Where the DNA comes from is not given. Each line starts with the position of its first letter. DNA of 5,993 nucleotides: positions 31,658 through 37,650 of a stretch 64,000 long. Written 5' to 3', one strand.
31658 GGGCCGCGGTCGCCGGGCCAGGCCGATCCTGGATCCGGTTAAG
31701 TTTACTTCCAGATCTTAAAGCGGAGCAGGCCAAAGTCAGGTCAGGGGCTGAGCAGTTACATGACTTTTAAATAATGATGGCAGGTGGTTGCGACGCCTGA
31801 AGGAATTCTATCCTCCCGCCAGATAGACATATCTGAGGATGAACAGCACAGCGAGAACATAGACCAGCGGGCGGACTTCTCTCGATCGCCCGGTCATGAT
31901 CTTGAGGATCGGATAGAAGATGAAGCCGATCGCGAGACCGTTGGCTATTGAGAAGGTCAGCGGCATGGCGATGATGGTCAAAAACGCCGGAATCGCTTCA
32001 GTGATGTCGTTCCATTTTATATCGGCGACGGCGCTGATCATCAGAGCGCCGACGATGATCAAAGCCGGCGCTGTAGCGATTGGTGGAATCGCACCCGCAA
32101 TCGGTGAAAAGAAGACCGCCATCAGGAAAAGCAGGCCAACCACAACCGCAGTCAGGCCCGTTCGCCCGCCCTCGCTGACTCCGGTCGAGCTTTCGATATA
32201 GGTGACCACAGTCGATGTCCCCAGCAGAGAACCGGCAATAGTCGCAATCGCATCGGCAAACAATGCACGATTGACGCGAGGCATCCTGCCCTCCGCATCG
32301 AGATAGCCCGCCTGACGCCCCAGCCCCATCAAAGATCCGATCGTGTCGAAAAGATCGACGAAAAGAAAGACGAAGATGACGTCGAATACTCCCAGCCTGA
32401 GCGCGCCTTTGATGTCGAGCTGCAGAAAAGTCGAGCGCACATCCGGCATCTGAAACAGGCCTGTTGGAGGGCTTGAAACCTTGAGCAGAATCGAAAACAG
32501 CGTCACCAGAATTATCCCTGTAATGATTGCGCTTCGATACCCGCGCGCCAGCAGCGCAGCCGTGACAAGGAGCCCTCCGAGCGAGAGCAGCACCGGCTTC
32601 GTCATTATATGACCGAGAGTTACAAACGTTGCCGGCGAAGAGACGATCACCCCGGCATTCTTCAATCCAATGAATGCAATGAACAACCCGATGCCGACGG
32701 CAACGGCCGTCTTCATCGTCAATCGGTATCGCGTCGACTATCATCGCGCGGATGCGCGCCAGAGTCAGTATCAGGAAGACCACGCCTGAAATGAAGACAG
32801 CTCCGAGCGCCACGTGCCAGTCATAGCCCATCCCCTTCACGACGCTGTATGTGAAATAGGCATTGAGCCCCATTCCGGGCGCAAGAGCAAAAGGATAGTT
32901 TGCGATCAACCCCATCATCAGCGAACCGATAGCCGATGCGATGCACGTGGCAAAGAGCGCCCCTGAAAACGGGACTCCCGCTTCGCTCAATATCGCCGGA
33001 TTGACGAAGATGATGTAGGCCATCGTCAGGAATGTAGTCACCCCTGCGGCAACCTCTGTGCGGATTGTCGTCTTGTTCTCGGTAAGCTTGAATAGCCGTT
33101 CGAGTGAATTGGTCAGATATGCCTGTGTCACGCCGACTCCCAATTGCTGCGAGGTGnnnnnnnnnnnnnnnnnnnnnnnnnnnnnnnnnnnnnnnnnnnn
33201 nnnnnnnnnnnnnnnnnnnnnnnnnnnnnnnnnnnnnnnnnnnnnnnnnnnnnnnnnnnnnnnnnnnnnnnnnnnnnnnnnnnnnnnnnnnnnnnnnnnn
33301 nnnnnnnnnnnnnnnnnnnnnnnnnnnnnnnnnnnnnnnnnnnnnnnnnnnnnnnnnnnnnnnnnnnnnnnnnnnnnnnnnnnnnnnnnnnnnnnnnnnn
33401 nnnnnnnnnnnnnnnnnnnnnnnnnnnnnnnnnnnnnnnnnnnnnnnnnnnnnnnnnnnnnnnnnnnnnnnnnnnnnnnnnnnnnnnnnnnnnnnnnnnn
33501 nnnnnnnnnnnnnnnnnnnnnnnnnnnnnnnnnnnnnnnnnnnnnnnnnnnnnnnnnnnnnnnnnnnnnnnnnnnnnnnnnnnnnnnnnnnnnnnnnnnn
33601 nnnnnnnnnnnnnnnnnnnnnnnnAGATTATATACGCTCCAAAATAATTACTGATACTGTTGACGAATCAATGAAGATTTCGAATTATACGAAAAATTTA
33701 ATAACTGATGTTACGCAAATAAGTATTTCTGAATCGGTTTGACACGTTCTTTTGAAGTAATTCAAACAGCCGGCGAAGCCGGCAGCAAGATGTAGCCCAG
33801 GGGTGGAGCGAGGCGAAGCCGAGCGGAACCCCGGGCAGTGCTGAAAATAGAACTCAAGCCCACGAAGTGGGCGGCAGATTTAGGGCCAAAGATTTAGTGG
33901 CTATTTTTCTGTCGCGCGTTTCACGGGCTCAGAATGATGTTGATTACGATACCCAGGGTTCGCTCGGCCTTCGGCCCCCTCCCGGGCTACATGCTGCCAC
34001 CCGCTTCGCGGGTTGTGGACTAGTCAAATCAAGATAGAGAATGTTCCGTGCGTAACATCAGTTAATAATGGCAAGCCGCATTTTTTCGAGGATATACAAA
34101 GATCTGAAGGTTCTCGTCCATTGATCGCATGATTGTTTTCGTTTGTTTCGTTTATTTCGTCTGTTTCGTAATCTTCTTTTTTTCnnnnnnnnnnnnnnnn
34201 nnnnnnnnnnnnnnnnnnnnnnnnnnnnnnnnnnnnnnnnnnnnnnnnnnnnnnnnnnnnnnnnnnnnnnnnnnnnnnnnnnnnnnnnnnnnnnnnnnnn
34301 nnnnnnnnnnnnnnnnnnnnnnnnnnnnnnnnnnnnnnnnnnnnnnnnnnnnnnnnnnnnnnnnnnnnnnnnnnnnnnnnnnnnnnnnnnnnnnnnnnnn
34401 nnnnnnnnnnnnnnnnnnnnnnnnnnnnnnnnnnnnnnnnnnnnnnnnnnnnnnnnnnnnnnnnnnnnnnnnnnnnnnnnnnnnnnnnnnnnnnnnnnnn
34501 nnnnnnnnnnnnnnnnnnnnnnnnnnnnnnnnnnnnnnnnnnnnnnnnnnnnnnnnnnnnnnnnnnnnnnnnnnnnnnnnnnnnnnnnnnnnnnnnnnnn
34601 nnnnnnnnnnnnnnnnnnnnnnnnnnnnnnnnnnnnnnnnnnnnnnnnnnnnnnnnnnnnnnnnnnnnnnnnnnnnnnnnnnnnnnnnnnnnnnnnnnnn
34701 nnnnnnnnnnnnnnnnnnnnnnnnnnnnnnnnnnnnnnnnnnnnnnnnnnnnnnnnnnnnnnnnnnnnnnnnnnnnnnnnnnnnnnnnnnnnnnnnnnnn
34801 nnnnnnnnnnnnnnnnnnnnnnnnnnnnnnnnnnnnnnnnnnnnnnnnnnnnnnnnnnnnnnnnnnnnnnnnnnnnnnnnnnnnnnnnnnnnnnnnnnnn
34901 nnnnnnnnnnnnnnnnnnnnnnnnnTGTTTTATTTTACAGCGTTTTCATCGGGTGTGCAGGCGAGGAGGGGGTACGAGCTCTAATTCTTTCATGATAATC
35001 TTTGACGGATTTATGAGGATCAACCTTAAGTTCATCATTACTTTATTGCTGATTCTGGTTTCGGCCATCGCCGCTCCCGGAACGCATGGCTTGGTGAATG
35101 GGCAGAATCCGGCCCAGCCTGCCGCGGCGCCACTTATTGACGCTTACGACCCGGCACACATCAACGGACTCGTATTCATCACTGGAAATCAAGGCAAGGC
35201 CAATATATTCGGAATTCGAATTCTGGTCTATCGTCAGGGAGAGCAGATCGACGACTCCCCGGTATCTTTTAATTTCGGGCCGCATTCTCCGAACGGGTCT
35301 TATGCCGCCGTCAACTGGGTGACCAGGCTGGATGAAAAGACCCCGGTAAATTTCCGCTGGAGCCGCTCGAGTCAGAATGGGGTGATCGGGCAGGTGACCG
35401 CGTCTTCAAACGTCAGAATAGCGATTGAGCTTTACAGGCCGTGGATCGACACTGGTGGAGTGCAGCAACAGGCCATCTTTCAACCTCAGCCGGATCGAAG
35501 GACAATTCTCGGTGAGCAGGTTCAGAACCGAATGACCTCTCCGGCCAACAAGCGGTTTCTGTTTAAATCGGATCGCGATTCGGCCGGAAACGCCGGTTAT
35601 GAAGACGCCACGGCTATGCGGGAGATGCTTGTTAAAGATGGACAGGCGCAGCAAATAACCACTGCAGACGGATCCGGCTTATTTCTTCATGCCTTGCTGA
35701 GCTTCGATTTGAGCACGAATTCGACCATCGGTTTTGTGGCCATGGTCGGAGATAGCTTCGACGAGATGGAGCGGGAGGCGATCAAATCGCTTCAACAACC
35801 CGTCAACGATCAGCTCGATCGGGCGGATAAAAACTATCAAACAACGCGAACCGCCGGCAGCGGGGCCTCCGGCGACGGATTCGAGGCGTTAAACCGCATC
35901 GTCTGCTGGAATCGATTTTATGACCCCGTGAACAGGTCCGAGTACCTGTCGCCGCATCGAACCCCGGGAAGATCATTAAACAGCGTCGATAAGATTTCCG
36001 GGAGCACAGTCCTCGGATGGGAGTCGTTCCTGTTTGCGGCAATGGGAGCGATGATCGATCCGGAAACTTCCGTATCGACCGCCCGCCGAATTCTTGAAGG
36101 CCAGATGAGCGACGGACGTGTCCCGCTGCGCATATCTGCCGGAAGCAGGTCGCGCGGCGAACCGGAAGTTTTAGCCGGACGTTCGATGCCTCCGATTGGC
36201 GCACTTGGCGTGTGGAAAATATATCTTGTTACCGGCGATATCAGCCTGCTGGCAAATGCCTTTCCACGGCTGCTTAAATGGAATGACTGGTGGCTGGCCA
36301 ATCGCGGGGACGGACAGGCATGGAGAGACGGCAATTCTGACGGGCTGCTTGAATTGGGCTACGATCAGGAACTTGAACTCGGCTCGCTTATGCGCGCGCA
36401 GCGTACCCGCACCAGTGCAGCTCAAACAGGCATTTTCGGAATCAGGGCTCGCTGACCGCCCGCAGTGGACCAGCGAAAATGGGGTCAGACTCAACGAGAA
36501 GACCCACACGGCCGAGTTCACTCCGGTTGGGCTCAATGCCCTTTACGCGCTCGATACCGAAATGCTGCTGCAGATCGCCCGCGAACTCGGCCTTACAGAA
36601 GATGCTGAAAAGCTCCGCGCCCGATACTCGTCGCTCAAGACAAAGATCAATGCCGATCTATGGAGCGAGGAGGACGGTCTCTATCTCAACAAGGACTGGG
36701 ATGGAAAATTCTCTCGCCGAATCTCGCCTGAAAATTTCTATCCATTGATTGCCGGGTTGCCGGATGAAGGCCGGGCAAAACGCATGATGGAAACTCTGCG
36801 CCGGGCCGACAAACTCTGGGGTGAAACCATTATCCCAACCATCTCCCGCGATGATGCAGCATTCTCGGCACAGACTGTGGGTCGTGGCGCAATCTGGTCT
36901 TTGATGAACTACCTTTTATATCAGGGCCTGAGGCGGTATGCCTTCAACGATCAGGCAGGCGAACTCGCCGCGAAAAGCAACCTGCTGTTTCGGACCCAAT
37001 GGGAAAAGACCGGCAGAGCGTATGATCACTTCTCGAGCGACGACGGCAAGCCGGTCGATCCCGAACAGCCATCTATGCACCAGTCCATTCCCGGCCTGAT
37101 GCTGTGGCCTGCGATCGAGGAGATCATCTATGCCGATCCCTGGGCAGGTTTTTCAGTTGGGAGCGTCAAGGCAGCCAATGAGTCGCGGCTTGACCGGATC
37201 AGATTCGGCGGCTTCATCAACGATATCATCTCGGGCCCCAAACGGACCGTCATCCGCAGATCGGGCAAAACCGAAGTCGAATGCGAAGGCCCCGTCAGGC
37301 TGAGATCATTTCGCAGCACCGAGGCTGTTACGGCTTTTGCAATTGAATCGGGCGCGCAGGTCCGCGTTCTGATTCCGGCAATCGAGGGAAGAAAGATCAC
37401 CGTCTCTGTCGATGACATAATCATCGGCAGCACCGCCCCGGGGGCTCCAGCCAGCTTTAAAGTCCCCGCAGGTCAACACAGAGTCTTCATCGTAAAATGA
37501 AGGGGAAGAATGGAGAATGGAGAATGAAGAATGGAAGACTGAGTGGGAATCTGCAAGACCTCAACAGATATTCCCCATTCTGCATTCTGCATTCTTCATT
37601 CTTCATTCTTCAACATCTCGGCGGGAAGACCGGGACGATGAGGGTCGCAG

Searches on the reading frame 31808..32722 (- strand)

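Call 9: search_protein_families(library=pfam, proteins=[window:31808-32722:-], max_evalue=0.001)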
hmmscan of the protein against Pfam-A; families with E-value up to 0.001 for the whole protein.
window:31808-32722:- (304 aa): 1 family
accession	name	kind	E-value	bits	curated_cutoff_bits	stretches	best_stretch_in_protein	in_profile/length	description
PF00860.26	Xan_ur_permease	-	1.8e-26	93.2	27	1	6-262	126-386/389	Permease family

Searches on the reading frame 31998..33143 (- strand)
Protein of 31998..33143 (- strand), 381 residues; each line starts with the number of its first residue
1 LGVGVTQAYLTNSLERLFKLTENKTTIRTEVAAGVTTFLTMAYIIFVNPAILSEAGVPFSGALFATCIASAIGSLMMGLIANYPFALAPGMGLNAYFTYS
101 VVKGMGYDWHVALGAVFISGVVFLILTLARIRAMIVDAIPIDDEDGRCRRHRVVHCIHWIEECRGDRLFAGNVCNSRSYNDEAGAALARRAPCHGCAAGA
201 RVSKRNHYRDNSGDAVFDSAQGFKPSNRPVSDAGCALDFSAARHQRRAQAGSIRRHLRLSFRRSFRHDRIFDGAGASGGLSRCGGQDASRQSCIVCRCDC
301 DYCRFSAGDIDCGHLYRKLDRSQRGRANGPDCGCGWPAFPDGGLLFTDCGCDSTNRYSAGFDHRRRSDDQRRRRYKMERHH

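Call 9: search_protein_families(library=pfam, proteins=[window:31998-33143:-], max_evalue=0.001)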
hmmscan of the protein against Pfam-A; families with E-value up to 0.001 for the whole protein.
window:31998-33143:- (381 aa): 1 family
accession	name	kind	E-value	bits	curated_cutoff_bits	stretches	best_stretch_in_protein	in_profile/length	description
PF00860.26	Xan_ur_permease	-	6.8e-13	48.5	27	1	30-140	3-120/389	Permease family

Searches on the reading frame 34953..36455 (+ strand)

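Call 9: search_protein_families(library=pfam, proteins=[window:34953-36455:+], max_evalue=0.001)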
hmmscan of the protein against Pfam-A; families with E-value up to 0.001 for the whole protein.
window:34953-36455:+ (500 aa): 1 family
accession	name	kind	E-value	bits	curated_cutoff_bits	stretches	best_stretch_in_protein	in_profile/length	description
PF22422.2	MGH1-like_GH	-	2e-10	41.3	27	1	356-464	7-122/356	Mannosylglycerate hydrolase MGH1-like glycoside hydrolase domain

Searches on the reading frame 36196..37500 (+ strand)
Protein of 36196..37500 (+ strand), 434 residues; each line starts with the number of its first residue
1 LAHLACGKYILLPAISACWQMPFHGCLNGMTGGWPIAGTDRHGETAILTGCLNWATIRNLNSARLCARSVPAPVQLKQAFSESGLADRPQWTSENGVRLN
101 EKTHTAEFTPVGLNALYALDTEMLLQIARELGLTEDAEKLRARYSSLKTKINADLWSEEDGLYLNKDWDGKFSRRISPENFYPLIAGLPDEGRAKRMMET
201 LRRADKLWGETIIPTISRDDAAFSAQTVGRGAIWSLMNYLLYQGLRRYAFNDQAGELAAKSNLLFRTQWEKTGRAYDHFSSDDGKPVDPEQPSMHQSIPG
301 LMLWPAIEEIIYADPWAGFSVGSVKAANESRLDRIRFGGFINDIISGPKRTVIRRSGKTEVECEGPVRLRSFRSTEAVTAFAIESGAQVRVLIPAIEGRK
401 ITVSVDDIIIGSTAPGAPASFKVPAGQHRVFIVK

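Call 9: search_protein_families(library=pfam, proteins=[window:36196-37500:+], max_evalue=0.001)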
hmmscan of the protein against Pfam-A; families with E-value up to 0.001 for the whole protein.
window:36196-37500:+ (434 aa): 4 families
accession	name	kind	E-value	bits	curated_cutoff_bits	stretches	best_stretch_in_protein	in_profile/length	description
PF22422.2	MGH1-like_GH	-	3.6e-27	96.3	27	1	90-262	152-325/356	Mannosylglycerate hydrolase MGH1-like glycoside hydrolase domain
PF01204.24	Trehalase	-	1.4e-13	51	21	1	100-272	296-469/512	Trehalase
PF03200.22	Glyco_hydro_63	-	5.5e-09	35.8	22.4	1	181-285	351-472/492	Glycosyl hydrolase family 63 C-terminal domain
PF17389.8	Bac_rhamnosid6H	-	6.7e-05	22.8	24.5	1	113-201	171-250/339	Bacterial alpha-L-rhamnosidase 6 hairpin glycosidase domain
